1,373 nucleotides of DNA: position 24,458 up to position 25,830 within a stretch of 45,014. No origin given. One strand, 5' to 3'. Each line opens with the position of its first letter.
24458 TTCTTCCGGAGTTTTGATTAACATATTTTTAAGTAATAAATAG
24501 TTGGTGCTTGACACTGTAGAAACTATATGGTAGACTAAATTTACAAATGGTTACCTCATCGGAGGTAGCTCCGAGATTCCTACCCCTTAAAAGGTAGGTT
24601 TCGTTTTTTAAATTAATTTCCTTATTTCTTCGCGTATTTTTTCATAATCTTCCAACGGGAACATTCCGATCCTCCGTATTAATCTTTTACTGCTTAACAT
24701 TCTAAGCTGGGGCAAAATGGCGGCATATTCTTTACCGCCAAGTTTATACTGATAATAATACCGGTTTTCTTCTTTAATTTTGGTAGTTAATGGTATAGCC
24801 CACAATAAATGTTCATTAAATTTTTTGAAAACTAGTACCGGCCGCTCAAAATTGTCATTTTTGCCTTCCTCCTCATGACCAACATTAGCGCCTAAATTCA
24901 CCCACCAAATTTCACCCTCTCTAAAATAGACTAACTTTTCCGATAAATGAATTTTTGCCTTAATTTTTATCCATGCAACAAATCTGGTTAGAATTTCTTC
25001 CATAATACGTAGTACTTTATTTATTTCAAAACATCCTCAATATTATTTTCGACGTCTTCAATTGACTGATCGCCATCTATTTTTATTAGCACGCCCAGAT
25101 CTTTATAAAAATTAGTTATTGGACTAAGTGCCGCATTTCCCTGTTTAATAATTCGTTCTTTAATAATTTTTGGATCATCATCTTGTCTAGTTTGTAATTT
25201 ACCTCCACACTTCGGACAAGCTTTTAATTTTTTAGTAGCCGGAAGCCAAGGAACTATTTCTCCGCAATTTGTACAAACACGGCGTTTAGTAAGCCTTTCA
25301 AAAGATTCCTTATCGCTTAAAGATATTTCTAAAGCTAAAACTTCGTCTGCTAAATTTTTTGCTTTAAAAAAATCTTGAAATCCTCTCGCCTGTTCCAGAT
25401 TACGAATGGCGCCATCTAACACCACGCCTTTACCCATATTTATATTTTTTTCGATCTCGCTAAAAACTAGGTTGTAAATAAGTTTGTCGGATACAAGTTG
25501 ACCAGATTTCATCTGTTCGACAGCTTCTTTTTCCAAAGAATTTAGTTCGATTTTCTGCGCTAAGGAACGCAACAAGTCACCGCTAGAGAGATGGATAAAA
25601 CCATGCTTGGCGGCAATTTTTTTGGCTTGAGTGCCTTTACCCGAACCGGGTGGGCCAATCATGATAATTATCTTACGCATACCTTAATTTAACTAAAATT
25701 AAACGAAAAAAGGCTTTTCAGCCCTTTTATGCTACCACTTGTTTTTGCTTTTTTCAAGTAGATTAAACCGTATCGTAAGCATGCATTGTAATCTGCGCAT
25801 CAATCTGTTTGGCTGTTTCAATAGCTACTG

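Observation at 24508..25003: Solitary MazF/PemK-like toxin gene inserted between adk and map in the ribosomal operon, facing a convergent small-RNA candidate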

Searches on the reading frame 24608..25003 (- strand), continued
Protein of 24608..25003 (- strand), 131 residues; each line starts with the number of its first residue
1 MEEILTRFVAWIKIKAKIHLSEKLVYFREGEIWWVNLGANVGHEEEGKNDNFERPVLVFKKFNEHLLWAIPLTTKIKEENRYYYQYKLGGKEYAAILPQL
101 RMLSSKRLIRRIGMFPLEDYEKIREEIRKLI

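Call 60: search_dna_similar(query=P0090, collection=plasmids, mode=protein, max_evalue=0.001, max_rows=25)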
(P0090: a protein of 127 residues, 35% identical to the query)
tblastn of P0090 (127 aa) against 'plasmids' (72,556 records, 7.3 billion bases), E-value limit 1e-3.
Records with a match: 47; places in all: 47; records where one place covers at least 80% of the query: 12.
Best place of each record, by identity: <60% 47.
By first word of the organism name: Campylobacter 38; Helicobacter 6; Nitratiruptor 2; Geobacillus 1.
By predicted mobility (MOB-suite, as given by PLSDB): non-mobilizable 30; conjugative 16; mobilizable 1.
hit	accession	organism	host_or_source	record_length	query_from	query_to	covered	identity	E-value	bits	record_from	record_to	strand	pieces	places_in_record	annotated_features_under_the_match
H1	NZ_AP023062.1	Nitratiruptor sp. YY08-14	-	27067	5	127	97%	37.9%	3e-19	89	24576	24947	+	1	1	type II toxin-antitoxin system PemK/MazF family toxin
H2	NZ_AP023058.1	Nitratiruptor sp. YY08-10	-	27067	5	127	97%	37.9%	3e-19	89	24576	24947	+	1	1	type II toxin-antitoxin system PemK/MazF family toxin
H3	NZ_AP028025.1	Helicobacter sp. NHP21005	Felis catus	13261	1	108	85%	38.1%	2e-12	69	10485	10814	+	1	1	type II toxin-antitoxin system PemK/MazF family toxin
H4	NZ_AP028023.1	Helicobacter sp. NHP21005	Felis catus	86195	1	108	85%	37.2%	2e-12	69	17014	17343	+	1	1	type II toxin-antitoxin system PemK/MazF family toxin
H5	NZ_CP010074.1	Campylobacter jejuni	Homo sapiens,stool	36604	2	105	82%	36.4%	2e-10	64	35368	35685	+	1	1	type II toxin-antitoxin system PemK/MazF family toxin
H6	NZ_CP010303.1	Campylobacter jejuni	Homo sapiens,stool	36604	2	105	82%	36.4%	2e-10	64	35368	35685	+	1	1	type II toxin-antitoxin system PemK/MazF family toxin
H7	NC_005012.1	Campylobacter jejuni subsp. jejuni 81-176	-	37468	2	105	82%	36.4%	2e-10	64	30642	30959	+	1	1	type II toxin-antitoxin system PemK/MazF family toxin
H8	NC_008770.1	Campylobacter jejuni subsp. jejuni 81-176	-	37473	2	105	82%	36.4%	2e-10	64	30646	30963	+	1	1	type II toxin-antitoxin system PemK/MazF family toxin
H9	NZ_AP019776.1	Helicobacter suis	-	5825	1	103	81%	34.3%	2e-9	61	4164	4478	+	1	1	type II toxin-antitoxin system PemK/MazF family toxin | relaxase/mobilization nuclease domain-containing protein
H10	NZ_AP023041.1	Helicobacter suis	Homo sapiens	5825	1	103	81%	34.3%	2e-9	61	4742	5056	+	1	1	type II toxin-antitoxin system PemK/MazF family toxin | relaxase/mobilization nuclease domain-containing protein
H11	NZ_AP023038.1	Helicobacter suis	Sus scrofa domesticus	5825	1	103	81%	34.3%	2e-9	61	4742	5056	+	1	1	type II toxin-antitoxin system PemK/MazF family toxin | relaxase/mobilization nuclease domain-containing protein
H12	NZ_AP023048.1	Helicobacter suis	Homo sapiens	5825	1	103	81%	34.3%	2e-9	61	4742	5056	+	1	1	type II toxin-antitoxin system PemK/MazF family toxin | relaxase/mobilization nuclease domain-containing protein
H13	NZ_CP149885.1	Campylobacter coli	Chicken,cell culture,liver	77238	27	119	73%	34.4%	1e-11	67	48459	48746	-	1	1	type II toxin-antitoxin system PemK/MazF family toxin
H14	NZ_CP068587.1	Campylobacter coli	culture,anal swab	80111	27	119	73%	34.4%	1e-11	67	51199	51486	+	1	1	type II toxin-antitoxin system PemK/MazF family toxin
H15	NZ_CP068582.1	Campylobacter coli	culture,anal swab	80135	27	119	73%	34.4%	1e-11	67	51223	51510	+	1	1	type II toxin-antitoxin system PemK/MazF family toxin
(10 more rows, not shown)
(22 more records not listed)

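Call 61: search_dna_similar(query=P0090, collection=phages, mode=protein, max_evalue=0.001, max_rows=25)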
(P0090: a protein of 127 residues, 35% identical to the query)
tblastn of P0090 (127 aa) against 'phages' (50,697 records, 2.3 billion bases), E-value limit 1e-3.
Records with a match: 7; places in all: 7; records where one place covers at least 80% of the query: 0.
Best place of each record, by identity: <60% 7.
By first word of the organism name: Campylobacter 7.
By host as written in the record: Campylobacter jejuni subsp. jejuni 00-2425 1; Campylobacter jejuni subsp. jejuni 00-6200 1; Campylobacter jejuni subsp. jejuni 00-1597 1; Campylobacter jejuni subsp. jejuni 01-1512 1; Campylobacter jejuni subsp. jejuni 00-0949 1; Campylobacter jejuni L26 1; Campylobacter jejuni 1.
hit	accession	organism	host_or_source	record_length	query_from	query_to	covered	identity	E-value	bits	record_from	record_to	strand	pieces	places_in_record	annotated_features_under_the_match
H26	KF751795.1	Campylobacter phage CJIE4-3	Campylobacter jejuni subsp. jejuni ...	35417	5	105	80%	35.8%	1e-11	66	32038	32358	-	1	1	toxin MazF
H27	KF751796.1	Campylobacter phage CJIE4-4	Campylobacter jejuni subsp. jejuni ...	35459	5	105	80%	35.8%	1e-11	66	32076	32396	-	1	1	toxin MazF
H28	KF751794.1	Campylobacter phage CJIE4-2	Campylobacter jejuni subsp. jejuni ...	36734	5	105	80%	35.8%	1e-11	66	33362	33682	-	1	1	toxin MazF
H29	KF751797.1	Campylobacter phage CJIE4-5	Campylobacter jejuni subsp. jejuni ...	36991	5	105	80%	35.8%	1e-11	66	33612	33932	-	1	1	toxin MazF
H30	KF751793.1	Campylobacter phage CJIE4-1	Campylobacter jejuni subsp. jejuni ...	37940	5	105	80%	35.8%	1e-11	66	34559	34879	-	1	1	toxin MazF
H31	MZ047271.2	Campylobacter phage PC10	Campylobacter jejuni L26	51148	5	105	80%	35.8%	1e-11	66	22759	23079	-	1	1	PemK-like protein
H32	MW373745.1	Campylobacter phage CJLB-13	Campylobacter jejuni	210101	5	105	80%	35.8%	1e-11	66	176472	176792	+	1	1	record has no annotation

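Call 63: get_annotated_region(hit=H7, flank=1500)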
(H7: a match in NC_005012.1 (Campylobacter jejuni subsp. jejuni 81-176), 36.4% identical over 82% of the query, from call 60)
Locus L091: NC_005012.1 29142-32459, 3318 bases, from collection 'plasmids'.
description: Campylobacter jejuni subsp. jejuni 81-176 plasmid pVir, complete sequence
organism: Campylobacter jejuni subsp. jejuni 81-176 (NCBI taxid 354242)
taxonomy: Bacteria; Campylobacterota; Epsilonproteobacteria; Campylobacterales; Campylobacteraceae; Campylobacter; Campylobacter jejuni; Campylobacter jejuni subsp. jejuni 81-176
host: -; source: -; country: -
typing (MOB-suite, as given by PLSDB): conjugative; replicon rep_cluster_1502; relaxase MOBP; mating-pair formation MPF_T
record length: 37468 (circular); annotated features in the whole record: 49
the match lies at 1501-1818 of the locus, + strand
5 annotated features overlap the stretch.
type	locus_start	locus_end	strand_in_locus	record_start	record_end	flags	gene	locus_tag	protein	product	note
CDS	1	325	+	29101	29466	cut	-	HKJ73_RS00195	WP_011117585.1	hypothetical protein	-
CDS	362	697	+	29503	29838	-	-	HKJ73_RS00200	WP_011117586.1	hypothetical protein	-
CDS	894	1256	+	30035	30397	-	-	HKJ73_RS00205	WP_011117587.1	hypothetical protein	-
CDS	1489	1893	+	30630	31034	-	-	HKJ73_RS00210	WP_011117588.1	type II toxin-antitoxin system PemK/MazF family toxin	-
CDS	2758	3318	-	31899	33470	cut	-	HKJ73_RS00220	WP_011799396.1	relaxase/mobilization nuclease domain-containing protein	-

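Call 64: get_annotated_region(hit=H1, flank=1500)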
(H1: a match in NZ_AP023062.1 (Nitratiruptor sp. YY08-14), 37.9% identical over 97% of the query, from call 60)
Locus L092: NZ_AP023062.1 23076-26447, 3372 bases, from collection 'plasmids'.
description: Nitratiruptor sp. YY08-14 plasmid pNitYY0814_PLS, complete sequence
organism: Nitratiruptor sp. YY08-14 (NCBI taxid 2724899)
taxonomy: Bacteria; Campylobacterota; Epsilonproteobacteria; Nautiliales; Nitratiruptoraceae; Nitratiruptor; Nitratiruptor sp. YY08-14
host: -; source: -; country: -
typing (MOB-suite, as given by PLSDB): non-mobilizable
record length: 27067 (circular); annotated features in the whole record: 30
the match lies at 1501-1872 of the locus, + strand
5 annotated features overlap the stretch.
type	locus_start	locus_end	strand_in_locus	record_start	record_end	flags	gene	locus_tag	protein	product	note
CDS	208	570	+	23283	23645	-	-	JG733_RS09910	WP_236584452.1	hypothetical protein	-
CDS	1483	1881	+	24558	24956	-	-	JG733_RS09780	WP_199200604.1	type II toxin-antitoxin system PemK/MazF family toxin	-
CDS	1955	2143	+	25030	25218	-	-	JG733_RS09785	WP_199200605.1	hypothetical protein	-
CDS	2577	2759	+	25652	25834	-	-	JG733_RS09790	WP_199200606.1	hypothetical protein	-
CDS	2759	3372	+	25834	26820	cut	-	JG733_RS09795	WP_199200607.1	replication initiation protein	GO:0006270 - DNA replication initiation [Evidence IEA]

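Call 101: find_related_loci(query=A1, collection=viral_contigs, flank=2500)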
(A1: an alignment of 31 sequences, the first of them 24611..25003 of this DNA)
Query A1 (131 aa) in viral_contigs; peptide patterns used: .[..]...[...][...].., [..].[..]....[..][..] (x = any residue, [..] = any of these).
234 stretches matched a pattern; 2 encode a relative of the query (tblastn E <= 1e-3); 2 distinct loci.
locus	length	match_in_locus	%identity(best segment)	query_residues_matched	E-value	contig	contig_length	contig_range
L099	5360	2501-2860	40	7-126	1e-29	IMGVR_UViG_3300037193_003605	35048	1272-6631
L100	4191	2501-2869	38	8-131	3e-26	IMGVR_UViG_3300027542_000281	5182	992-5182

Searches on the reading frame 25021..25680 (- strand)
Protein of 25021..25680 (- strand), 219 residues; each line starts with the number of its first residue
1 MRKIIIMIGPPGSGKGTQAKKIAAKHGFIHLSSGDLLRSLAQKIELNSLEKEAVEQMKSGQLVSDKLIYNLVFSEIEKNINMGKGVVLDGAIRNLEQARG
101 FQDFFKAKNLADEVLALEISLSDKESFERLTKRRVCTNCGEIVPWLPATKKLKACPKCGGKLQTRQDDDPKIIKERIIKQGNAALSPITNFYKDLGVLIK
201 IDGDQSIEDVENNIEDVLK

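Call 3: search_protein_families(library=pfam, proteins=[window:25021-25680:-], max_evalue=0.1)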
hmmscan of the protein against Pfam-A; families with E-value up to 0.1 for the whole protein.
window:25021-25680:- (219 aa): 25 families
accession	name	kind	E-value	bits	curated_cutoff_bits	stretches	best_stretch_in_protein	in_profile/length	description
PF00406.28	ADK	-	1.4e-28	100.3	26.8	1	7-195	1-149/151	Adenylate kinase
PF13207.12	AAA_17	-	5.6e-21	75.7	27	1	8-134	1-123/136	AAA domain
PF13671.12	AAA_33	-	9.3e-13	49.1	27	1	5-134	2-119/143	AAA domain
PF13238.12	AAA_18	-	9.9e-10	39.4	29.4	1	5-134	1-112/128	AAA domain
PF06414.18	Zeta_toxin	-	3.8e-06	26.9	22.3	1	3-133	17-143/199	Zeta toxin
PF02224.24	Cytidylate_kin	-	0.00013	22.2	26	1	9-51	5-50/211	Cytidylate kinase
PF05191.20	ADK_lid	-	0.00083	19.6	26.6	1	133-167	1-36/36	Adenylate kinase, active site lid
PF16003.10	DUF4776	-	0.001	18.6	27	1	131-164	4-34/503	Domain of unknown function (DUF4776)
PF00004.35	AAA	-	0.0044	17.9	21.2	1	5-39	1-37/131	ATPase family associated with various cellular activities (AAA)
PF09723.15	Zn_ribbon_8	-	0.0045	17.4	34.4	1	136-162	8-37/41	Zinc ribbon domain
PF14803.11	Zn_ribbon_Nudix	-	0.0075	16.6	25.6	0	132-142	21-31/34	Nudix N-terminal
PF13189.12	Cytidylate_kin2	-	0.0091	16.6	28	1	11-78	8-70/176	Cytidylate kinase-like family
PF13248.11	Zn_ribbon_3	-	0.0092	15.9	27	0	154-163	4-13/26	zinc-ribbon domain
PF23137.1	HVO_0758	-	0.012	15.8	27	0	120-141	29-50/55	HVO_0758 mu-protein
PF12773.13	DZR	-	0.018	15.6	27.3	1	132-164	11-36/45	Double zinc ribbon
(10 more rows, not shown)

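Call 89: find_encoding_contigs(protein=window:25021-25680:-, flank=2500, max_places=6)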
Protein window:25021-25680:- (219 aa): 3 contigs read that carry it; 2 places shown.
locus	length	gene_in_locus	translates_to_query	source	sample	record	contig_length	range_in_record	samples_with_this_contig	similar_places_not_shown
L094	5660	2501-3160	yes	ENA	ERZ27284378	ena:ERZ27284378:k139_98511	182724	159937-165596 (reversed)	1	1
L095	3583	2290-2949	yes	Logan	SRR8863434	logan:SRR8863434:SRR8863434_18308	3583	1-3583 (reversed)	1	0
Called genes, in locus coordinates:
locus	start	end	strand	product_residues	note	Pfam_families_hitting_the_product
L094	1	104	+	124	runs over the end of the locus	PF00861:Ribosomal_L18p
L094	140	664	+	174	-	PF00333:Ribosomal_S5, PF03719:Ribosomal_S5_C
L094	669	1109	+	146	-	PF00828:Ribosomal_L27A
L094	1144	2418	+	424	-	PF00344:SecY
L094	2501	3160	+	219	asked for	PF00406:ADK, PF06414:Zeta_toxin (weak), PF13238:AAA_18, PF13671:AAA_33, PF13207:AAA_17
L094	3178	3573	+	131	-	PF02452:PemK_toxin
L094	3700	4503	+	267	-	PF00557:Peptidase_M24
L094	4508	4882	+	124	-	PF03652:RuvX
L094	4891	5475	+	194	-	PF11967:RecO_N, PF02565:RecO_C (faint)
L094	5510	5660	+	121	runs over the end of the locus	-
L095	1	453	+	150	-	?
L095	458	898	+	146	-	PF00828:Ribosomal_L27A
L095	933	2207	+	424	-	PF00344:SecY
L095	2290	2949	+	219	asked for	PF00406:ADK, PF06414:Zeta_toxin (weak), PF13238:AAA_18, PF13671:AAA_33, PF13207:AAA_17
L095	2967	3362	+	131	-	PF02452:PemK_toxin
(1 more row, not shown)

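Call 90: find_homologous_proteins(query=window:25021-25680:-, max_evalue=1e-40)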
Query window:25021-25680:- (219 aa): 634 proteins with E <= 1e-40 among 4108 candidates; the best 120 are listed.
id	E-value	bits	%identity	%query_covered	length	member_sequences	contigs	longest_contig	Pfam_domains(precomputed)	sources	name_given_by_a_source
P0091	5.3e-122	423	92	97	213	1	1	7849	PF00406.30,PF13671.13,PF13207.13,PF13238.13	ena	-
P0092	1.1e-117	409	88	97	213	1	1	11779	PF00406.30,PF13671.13,PF13207.13,PF13238.13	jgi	jgi:adenylate kinase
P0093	1.8e-114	398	85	97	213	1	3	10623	PF00406.30,PF13671.13,PF13207.13,PF13238.13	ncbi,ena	-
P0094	2.5e-114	398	83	100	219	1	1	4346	PF06414.19,PF00406.30,PF13671.13,PF13207.13,PF13238.13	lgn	-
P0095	6.1e-112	390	84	97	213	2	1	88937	PF00406.30,PF13671.13,PF13207.13,PF13238.13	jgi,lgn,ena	-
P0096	6.0e-109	380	79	100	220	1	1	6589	PF00406.30,PF14803.12,PF02224.25,PF13671.13,PF13207.13,PF13238.13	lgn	-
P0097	5.4e-105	367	77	100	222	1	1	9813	PF00406.30,PF02224.25,PF13671.13,PF13207.13,PF13238.13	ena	-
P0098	2.4e-104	365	76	100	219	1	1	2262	PF00406.30,PF02224.25,PF13671.13,PF13207.13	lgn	-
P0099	3.7e-104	365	79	100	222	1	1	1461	PF06414.19,PF00406.30,PF05191.21,PF02224.25,PF13671.13,PF13207.13,PF13238.13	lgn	-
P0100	1.1e-102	360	75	100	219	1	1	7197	PF00406.30,PF02224.25,PF13671.13,PF13207.13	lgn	-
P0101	1.6e-102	359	74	100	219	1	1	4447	PF06414.19,PF00406.30,PF13671.13,PF13207.13,PF13238.13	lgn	-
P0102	1.7e-102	359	77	97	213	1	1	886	PF00406.30,PF02224.25,PF13671.13,PF13207.13,PF13238.13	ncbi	-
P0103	3.5e-102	358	76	100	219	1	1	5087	PF00406.30,PF02224.25,PF13671.13,PF13207.13,PF13238.13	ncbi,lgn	-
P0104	4.0e-102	358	76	100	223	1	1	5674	PF00406.30,PF02224.25,PF13671.13,PF13207.13,PF13238.13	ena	-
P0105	4.9e-101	355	75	100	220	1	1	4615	PF06414.19,PF00406.30,PF13671.13,PF13207.13,PF13238.13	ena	-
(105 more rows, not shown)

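Call 91: find_encoding_contigs(protein=P0091, flank=2000, max_places=2)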
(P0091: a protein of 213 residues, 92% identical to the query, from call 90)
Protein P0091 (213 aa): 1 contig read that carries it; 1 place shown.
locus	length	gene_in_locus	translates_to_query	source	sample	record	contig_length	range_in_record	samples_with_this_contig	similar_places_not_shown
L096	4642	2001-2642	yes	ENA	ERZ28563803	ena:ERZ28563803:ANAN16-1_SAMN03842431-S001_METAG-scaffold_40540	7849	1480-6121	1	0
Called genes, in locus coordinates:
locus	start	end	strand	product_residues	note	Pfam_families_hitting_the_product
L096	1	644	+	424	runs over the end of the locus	PF00344:SecY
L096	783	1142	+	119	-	PF02152:FolB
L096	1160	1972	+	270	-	PF01996:F420_ligase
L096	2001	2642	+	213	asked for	PF00406:ADK, PF13207:AAA_17, PF13238:AAA_18, PF13671:AAA_33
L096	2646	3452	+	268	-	PF00557:Peptidase_M24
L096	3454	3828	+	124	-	PF03652:RuvX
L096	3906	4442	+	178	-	PF11967:RecO_N, PF02565:RecO_C (weak)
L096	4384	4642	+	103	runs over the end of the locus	-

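Call 92: find_encoding_contigs(protein=P0092, flank=2000, max_places=2)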
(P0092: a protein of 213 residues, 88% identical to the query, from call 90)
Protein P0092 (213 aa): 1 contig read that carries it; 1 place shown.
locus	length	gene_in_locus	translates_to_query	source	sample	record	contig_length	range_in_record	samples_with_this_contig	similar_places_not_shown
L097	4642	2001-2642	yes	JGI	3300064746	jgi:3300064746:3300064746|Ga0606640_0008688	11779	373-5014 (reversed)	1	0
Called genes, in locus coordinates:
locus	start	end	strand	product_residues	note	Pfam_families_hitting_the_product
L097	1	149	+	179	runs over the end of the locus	PF00333:Ribosomal_S5, PF03719:Ribosomal_S5_C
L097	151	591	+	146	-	PF00828:Ribosomal_L27A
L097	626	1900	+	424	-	PF00344:SecY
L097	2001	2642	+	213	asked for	PF00406:ADK, PF13207:AAA_17, PF13238:AAA_18 (weak), PF13671:AAA_33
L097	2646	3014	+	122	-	PF00557:Peptidase_M24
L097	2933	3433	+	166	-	PF00557:Peptidase_M24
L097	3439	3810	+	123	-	PF03652:RuvX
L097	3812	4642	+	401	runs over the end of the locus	?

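Call 93: find_encoding_contigs(protein=P0095, flank=2000, max_places=2)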
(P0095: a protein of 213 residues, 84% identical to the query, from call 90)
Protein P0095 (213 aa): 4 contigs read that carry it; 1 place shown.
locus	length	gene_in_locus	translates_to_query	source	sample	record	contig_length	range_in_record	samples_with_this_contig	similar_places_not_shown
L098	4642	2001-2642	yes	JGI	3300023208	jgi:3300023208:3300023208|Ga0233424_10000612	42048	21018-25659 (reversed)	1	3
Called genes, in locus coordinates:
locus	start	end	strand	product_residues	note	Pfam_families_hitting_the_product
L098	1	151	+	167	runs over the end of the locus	PF00333:Ribosomal_S5, PF03719:Ribosomal_S5_C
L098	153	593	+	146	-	PF00828:Ribosomal_L27A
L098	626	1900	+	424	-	PF00344:SecY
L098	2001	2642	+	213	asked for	PF00406:ADK, PF13207:AAA_17, PF13238:AAA_18 (weak), PF13671:AAA_33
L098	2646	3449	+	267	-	PF00557:Peptidase_M24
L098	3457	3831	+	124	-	PF03652:RuvX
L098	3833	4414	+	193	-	PF11967:RecO_N, PF02565:RecO_C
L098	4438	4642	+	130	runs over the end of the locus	-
